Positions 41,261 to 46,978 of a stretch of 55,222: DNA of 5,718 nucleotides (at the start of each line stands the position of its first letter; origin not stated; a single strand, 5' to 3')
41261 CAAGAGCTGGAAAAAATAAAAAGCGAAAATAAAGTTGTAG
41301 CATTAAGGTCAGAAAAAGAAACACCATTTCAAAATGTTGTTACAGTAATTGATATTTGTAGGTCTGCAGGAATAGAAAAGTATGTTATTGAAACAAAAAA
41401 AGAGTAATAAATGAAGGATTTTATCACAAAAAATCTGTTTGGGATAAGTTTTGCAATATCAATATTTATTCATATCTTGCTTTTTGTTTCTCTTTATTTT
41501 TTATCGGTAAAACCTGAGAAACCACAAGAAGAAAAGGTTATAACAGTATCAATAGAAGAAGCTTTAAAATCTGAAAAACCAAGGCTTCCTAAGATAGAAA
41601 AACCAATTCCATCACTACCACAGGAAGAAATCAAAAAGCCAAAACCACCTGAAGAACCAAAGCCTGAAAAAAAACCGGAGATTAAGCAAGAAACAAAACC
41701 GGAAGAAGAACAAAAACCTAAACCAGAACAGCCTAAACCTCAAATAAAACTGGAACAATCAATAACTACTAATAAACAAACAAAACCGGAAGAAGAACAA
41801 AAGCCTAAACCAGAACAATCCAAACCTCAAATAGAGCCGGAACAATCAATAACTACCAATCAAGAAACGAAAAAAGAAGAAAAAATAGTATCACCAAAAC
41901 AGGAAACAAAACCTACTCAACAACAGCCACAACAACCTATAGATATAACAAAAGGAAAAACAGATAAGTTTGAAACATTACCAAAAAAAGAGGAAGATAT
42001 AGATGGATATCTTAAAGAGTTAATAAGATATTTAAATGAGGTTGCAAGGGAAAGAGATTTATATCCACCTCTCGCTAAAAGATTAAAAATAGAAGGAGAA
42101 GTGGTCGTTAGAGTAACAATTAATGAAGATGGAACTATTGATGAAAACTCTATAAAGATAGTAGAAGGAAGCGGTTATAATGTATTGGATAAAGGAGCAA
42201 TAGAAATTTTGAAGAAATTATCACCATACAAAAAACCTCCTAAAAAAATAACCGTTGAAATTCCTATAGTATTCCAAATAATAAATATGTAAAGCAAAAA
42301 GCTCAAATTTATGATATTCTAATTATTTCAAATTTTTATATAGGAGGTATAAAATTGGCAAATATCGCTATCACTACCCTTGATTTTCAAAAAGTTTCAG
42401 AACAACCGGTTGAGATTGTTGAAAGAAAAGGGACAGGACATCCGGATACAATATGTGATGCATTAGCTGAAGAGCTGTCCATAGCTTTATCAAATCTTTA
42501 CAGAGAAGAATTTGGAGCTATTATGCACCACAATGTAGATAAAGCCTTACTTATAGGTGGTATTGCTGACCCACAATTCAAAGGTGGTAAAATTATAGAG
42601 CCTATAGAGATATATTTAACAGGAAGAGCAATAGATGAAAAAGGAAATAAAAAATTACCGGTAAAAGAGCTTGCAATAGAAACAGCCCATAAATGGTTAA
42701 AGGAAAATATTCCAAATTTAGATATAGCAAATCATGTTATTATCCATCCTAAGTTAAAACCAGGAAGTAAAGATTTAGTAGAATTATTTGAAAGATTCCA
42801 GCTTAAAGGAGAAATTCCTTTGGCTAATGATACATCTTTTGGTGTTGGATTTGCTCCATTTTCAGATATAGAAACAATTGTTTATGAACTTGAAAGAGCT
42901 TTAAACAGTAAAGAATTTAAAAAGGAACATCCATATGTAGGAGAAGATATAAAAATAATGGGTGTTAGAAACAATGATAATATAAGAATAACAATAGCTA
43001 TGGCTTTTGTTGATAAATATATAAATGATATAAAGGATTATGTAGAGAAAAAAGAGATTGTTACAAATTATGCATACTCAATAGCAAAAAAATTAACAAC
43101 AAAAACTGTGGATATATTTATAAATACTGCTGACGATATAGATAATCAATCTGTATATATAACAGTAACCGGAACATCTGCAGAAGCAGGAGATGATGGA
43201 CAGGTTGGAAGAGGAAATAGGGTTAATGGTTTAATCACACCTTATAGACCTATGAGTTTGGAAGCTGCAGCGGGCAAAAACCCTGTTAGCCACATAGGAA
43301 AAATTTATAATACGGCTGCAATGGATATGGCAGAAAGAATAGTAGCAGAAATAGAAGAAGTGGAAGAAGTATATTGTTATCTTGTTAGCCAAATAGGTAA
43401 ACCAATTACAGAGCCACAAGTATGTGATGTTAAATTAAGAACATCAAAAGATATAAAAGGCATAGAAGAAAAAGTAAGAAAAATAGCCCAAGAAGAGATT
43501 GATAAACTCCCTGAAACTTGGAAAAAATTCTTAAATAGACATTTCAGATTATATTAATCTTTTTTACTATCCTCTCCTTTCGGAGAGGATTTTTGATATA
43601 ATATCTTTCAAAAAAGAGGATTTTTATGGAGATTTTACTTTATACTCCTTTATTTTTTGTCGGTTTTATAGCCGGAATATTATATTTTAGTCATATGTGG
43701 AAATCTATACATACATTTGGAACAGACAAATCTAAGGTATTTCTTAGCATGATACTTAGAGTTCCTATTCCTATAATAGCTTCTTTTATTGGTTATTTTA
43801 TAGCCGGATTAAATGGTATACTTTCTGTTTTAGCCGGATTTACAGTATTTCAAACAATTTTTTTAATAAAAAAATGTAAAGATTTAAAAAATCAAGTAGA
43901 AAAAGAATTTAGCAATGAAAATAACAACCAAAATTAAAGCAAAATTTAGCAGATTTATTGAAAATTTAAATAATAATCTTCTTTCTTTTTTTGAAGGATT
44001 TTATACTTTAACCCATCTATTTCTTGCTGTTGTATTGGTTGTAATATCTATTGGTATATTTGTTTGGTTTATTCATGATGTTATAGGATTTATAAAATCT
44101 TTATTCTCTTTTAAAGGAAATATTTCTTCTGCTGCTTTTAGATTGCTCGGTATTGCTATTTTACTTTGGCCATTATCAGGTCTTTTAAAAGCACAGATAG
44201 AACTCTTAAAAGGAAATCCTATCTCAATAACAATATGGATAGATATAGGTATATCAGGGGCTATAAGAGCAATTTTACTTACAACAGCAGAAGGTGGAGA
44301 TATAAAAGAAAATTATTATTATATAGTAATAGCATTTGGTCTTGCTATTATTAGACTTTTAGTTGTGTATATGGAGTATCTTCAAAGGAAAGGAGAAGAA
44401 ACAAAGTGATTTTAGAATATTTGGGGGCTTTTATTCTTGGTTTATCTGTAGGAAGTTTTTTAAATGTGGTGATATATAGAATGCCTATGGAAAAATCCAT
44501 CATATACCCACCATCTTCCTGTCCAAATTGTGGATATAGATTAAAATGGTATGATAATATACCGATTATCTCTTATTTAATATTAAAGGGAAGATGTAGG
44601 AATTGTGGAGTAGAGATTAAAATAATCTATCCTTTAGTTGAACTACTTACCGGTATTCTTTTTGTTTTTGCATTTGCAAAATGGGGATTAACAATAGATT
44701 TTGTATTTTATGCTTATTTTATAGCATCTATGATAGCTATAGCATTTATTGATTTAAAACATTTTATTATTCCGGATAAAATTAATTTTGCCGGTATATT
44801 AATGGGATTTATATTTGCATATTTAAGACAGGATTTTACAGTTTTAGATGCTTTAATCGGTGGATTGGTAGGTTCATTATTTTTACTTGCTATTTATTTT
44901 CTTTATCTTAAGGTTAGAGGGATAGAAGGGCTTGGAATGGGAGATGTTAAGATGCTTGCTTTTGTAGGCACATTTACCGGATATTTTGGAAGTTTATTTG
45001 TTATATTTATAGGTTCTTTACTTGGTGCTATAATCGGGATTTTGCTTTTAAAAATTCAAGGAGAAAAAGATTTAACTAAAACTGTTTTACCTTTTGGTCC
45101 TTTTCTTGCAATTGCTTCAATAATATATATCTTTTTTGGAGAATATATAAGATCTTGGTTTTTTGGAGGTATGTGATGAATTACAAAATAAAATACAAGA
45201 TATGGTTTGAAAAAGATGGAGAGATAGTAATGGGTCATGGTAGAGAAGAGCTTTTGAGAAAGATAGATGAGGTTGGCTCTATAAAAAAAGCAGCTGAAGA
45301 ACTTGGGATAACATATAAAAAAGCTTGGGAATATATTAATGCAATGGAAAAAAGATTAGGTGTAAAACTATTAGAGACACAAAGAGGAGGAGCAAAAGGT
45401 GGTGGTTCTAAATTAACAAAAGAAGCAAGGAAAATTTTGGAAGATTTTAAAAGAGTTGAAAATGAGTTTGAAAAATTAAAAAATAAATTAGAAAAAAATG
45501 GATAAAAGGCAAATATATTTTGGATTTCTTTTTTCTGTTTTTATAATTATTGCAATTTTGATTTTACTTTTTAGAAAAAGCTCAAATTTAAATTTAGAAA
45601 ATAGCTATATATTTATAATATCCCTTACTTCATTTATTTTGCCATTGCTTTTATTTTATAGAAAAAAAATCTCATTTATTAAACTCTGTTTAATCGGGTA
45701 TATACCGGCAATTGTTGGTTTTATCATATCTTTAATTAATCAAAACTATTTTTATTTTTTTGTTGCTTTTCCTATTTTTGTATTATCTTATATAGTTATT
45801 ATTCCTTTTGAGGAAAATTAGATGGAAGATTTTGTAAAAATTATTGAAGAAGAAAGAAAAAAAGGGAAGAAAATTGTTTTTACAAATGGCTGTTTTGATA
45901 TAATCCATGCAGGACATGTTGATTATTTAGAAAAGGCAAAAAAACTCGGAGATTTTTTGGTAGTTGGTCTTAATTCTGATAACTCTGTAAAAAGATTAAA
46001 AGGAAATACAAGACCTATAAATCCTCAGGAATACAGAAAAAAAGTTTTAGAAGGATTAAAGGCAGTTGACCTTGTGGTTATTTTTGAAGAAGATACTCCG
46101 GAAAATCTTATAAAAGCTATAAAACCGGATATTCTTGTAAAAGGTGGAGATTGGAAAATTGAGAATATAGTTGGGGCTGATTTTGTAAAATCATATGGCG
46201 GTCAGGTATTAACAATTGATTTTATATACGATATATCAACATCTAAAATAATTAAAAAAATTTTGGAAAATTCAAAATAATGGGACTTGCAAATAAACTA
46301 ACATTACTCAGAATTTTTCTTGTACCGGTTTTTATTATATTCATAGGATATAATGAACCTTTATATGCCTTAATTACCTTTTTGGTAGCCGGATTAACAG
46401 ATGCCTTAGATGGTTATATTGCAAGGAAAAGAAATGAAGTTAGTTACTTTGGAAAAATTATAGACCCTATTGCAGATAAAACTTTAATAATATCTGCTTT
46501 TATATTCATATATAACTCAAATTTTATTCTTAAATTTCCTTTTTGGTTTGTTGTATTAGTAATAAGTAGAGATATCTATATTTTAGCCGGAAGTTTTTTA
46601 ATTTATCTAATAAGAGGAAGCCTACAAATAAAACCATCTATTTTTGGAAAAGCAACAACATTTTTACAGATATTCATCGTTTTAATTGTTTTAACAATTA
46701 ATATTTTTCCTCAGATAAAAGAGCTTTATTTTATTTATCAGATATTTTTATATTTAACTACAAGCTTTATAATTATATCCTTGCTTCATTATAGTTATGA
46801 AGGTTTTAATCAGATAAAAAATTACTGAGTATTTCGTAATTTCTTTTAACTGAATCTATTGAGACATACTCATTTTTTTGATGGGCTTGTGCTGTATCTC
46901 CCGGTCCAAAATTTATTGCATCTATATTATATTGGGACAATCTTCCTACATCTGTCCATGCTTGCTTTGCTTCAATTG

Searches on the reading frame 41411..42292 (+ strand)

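Call 54: search_protein_families(library=pfam, proteins=[window:41411-42292:+], max_evalue=0.0001)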
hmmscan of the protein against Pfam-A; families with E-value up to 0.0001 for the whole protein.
window:41411-42292:+ (293 aa): 2 families
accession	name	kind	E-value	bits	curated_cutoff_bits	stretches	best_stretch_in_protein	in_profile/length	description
PF03544.19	TonB_C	-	1.2e-16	61.4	24.6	1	217-289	4-78/79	Gram-negative bacterial TonB protein C-terminal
PF13103.11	TonB_2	-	1.8e-06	28.4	22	1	229-288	26-85/85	TonB C terminal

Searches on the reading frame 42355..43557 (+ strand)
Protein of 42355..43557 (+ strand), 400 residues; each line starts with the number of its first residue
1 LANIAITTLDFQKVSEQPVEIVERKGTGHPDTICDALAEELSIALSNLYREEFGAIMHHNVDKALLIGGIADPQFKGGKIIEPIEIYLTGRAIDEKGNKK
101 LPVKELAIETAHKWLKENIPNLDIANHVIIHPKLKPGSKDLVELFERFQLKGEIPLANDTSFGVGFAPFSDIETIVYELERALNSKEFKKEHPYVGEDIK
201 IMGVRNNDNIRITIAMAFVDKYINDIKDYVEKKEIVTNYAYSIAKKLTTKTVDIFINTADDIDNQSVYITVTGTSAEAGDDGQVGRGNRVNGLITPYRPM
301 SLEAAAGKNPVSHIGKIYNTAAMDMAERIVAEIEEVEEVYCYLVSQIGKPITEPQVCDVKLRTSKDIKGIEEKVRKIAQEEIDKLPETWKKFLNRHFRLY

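Call 54: search_protein_families(library=pfam, proteins=[window:42355-43557:+], max_evalue=0.0001)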
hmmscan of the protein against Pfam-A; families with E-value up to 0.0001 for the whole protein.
window:42355-43557:+ (400 aa): 1 family
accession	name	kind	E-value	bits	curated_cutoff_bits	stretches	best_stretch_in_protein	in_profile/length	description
PF01941.24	AdoMet_Synthase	-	1.2e-167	558.2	27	1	3-394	2-393/395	S-adenosylmethionine synthetase (AdoMet synthetase)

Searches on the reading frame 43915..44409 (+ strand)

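Call 54: search_protein_families(library=pfam, proteins=[window:43915-44409:+], max_evalue=0.0001)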
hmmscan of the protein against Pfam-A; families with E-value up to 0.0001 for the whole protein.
window:43915-44409:+ (164 aa): 1 family
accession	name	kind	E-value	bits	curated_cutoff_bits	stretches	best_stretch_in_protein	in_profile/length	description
PF06146.17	PsiE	-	1.2e-06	29.2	23.9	1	37-152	3-119/122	Phosphate-starvation-inducible E family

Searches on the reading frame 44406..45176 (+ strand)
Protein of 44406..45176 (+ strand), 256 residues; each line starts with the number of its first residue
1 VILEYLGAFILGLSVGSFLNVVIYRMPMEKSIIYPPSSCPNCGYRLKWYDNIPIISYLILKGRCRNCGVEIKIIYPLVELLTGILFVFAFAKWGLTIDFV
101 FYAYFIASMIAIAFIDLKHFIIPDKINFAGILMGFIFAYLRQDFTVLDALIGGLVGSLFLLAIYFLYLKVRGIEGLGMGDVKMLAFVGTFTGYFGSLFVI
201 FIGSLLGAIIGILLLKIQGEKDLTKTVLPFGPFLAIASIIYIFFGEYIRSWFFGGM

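Call 54: search_protein_families(library=pfam, proteins=[window:44406-45176:+], max_evalue=0.0001)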
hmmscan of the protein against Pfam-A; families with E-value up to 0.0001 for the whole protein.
window:44406-45176:+ (256 aa): 2 families
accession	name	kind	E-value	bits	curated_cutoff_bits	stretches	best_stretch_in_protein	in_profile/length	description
PF06750.18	A24_N_bact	-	2.4e-37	127.3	23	1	10-92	1-83/84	Bacterial Peptidase A24 N-terminal domain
PF01478.23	Peptidase_A24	-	2.4e-17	63.7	26.5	1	104-212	2-104/104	Type IV leader peptidase family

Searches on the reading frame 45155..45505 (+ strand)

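Call 54: search_protein_families(library=pfam, proteins=[window:45155-45505:+], max_evalue=0.0001)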
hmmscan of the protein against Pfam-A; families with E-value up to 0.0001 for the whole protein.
window:45155-45505:+ (116 aa): 1 family
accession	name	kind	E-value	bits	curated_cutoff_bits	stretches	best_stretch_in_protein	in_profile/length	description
PF00126.33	HTH_1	-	4.7e-11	42.9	26.6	1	33-91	6-59/60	Bacterial regulatory helix-turn-helix protein, lysR family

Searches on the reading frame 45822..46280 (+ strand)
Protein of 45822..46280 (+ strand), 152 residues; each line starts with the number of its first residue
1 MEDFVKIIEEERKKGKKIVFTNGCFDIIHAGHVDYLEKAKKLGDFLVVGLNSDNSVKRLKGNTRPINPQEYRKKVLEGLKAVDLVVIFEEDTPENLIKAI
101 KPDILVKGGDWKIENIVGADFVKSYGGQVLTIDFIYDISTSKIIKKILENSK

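Call 54: search_protein_families(library=pfam, proteins=[window:45822-46280:+], max_evalue=0.0001)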
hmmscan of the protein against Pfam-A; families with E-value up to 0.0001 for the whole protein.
window:45822-46280:+ (152 aa): 1 family
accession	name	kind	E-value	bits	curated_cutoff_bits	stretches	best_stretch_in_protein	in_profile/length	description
PF01467.32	CTP_transf_like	-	6.9e-23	81.7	21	1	20-145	1-132/133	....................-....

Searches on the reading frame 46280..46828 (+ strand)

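Call 55: search_protein_families(library=pfam, proteins=[window:46280-46828:+], max_evalue=0.0001)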
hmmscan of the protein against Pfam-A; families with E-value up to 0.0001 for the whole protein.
window:46280-46828:+ (182 aa): 1 family
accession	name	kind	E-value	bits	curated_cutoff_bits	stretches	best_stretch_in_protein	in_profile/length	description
PF01066.26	CDP-OH_P_transf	-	1.9e-36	126.2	22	1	2-159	2-145/152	CDP-alcohol phosphatidyltransferase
